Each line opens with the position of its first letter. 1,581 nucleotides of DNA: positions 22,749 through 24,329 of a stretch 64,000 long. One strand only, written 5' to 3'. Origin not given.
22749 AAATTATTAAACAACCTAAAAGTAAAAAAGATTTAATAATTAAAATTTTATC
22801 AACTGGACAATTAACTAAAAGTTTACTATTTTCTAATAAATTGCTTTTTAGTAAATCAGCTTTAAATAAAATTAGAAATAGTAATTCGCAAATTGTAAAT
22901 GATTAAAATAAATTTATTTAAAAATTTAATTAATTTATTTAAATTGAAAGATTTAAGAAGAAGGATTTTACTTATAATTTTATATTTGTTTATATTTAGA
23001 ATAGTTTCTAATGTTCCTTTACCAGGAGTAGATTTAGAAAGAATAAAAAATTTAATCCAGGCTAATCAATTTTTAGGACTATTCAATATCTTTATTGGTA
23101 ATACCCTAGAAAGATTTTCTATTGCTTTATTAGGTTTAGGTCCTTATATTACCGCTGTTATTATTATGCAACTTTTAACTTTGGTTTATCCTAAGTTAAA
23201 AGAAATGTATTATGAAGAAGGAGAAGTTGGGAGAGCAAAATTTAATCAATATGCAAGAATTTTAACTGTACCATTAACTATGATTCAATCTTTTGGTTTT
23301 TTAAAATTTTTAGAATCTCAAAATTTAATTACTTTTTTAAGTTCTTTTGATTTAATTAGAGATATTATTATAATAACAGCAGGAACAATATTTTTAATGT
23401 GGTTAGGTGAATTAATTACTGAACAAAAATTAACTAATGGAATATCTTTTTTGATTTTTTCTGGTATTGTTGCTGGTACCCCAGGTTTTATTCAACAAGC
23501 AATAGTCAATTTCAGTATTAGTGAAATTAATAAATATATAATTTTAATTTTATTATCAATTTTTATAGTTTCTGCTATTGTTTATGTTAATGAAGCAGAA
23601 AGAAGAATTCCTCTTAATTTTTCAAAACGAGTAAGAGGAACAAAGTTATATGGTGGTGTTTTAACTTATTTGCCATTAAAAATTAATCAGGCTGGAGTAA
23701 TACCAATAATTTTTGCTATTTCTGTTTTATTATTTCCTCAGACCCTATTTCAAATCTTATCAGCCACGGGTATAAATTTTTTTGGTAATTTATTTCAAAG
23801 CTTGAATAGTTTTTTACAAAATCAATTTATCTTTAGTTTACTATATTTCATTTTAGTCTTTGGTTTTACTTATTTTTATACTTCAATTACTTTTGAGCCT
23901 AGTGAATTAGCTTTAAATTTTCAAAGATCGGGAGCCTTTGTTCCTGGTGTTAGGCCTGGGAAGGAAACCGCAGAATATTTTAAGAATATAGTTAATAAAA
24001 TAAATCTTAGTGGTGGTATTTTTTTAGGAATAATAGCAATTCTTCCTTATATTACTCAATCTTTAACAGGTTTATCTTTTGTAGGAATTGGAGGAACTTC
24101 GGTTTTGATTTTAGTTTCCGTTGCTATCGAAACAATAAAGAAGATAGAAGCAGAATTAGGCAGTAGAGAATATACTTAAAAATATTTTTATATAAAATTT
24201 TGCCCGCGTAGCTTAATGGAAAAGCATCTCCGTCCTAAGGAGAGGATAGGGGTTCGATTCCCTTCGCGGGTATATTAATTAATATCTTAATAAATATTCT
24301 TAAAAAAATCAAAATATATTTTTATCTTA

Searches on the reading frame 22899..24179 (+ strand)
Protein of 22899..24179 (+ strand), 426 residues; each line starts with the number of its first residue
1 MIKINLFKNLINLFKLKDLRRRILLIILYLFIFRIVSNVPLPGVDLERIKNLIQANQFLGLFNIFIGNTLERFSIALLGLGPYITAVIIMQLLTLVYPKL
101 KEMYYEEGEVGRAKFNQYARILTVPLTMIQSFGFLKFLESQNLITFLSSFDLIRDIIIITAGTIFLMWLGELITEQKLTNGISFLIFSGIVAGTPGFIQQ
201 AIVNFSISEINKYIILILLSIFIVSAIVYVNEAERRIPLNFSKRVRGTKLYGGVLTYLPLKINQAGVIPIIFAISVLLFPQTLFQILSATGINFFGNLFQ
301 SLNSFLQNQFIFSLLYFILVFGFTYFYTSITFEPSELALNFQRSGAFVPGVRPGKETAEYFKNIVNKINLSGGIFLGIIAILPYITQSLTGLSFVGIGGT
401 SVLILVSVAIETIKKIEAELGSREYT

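Call 15: search_protein_families(library=pfam, proteins=[window:22899-24179:+], max_evalue=0.001)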
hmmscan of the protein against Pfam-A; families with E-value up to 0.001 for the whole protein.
window:22899-24179:+ (426 aa): 1 family
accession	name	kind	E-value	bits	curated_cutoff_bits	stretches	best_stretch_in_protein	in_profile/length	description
PF00344.25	SecY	-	4.4e-94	315.7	32.2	1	74-413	1-306/306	SecY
